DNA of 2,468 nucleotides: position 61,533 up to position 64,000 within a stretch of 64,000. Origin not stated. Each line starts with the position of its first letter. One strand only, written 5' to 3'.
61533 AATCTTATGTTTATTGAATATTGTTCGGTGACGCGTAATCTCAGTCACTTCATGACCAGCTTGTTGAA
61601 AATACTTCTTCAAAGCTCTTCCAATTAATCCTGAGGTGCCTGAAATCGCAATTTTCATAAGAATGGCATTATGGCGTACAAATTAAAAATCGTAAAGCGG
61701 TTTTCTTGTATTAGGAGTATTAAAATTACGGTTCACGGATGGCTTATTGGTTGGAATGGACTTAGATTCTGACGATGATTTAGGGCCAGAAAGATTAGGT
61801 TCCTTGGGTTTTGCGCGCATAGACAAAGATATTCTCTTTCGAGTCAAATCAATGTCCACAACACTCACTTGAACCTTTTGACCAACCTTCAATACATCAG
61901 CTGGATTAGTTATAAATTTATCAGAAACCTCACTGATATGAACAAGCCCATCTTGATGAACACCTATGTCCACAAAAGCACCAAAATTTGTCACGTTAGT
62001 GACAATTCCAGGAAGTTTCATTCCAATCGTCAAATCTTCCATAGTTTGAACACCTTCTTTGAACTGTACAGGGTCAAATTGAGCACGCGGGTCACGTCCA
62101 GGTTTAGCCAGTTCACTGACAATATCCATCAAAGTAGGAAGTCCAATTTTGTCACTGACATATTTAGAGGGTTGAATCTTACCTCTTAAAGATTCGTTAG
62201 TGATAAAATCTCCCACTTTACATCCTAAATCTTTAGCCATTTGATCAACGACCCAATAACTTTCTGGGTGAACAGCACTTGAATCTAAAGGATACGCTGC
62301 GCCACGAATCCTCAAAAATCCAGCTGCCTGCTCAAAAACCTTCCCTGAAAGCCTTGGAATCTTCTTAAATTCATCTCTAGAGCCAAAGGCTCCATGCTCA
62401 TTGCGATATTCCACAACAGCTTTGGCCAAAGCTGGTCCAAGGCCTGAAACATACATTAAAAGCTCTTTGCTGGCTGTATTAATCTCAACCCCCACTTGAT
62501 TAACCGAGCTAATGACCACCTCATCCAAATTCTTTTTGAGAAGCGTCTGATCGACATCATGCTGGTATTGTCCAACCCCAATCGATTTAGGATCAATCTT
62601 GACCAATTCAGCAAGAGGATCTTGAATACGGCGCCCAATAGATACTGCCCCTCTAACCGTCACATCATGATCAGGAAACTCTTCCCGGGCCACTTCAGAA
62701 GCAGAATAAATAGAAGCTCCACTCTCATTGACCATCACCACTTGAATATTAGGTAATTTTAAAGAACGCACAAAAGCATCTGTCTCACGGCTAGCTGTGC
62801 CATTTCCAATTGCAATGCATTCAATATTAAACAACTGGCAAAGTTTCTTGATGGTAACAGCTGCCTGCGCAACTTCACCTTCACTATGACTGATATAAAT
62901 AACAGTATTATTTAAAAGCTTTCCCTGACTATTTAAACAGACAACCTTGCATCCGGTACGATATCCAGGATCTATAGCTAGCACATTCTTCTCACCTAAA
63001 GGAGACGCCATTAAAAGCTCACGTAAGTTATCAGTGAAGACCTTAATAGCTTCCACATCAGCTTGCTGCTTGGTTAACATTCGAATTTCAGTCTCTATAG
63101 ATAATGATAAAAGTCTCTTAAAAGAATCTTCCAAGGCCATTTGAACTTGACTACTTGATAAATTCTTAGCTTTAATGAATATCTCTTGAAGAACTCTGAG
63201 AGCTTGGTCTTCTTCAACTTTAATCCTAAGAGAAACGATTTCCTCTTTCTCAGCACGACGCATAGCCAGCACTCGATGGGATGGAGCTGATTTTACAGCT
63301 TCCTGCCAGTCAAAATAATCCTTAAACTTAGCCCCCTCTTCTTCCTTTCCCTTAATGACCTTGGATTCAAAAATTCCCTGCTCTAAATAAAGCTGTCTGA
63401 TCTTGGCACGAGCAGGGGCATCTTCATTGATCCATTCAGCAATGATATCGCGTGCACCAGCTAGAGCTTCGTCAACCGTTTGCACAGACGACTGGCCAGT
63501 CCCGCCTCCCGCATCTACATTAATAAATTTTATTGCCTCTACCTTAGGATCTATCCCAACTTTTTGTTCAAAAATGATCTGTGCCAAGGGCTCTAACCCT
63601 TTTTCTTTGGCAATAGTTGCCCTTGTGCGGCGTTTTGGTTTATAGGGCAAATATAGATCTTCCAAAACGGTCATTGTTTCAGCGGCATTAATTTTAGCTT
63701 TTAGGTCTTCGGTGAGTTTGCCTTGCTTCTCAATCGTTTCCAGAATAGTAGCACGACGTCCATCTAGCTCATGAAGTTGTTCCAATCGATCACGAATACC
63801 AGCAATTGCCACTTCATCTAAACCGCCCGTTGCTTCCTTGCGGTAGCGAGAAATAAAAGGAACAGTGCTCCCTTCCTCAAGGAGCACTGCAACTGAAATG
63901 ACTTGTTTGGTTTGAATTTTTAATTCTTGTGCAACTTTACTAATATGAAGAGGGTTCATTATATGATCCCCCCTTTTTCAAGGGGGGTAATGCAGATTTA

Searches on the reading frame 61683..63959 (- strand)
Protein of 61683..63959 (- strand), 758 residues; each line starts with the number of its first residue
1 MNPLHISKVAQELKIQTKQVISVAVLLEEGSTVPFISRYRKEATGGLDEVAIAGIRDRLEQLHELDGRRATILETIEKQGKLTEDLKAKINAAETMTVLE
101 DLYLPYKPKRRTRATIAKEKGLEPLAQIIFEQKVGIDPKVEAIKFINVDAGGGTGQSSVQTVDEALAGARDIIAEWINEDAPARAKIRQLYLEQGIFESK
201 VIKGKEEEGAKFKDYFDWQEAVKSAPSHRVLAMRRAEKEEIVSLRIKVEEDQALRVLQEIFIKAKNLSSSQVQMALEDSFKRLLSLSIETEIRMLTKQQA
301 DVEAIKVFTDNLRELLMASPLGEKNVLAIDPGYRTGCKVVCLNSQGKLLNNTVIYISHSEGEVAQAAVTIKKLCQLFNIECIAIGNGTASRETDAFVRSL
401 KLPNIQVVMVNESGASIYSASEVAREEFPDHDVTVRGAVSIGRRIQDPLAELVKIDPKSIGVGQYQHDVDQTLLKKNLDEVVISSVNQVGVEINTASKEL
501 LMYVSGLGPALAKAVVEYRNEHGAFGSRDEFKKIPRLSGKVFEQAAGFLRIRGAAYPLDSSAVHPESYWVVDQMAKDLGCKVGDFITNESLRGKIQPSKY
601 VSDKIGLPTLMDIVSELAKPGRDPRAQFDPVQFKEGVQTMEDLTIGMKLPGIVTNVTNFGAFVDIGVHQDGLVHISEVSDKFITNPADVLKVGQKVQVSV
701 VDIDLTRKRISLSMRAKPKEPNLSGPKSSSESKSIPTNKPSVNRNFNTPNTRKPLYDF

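Call 68: search_protein_families(library=pfam, proteins=[window:61683-63959:-], max_evalue=0.0001)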
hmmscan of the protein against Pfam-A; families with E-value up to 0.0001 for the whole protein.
window:61683-63959:- (758 aa): 10 families
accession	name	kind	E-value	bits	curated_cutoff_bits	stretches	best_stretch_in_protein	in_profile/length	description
PF16921.10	Tex_YqgF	-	6.1e-48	162.8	27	1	324-446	1-126/126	Tex protein YqgF-like domain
PF22706.1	Tex_central_region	-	7.8e-36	124.2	27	1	137-308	5-178/178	Tex central region-like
PF09371.15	Tex_N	-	7.4e-27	93.3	32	1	6-77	4-75/75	Tex-like protein N-terminal domain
PF12836.13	HHH_3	-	9.3e-27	93.4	27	1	486-550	1-65/65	Helix-hairpin-helix motif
PF17674.7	HHH_9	-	5.2e-24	85.3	23.1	1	557-625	2-70/70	HHH domain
PF00575.29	S1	-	1.9e-22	79.9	22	1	644-715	3-74/74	S1 RNA binding domain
PF14639.11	YqgF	-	6.7e-09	36.1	35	1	401-453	95-147/150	Holliday-junction resolvase-like of SPT6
PF14635.12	HHH_7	-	1.1e-08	35.8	27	1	459-551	5-103/104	Helix-hairpin-helix motif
PF23459.1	S1_RRP5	-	8.5e-08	33.1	27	1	644-713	2-71/72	RRP5 S1 domain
PF03934.19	T2SSK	-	7.2e-07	29.9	24.2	1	491-540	1-51/63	Type II secretion system (T2SS), protein K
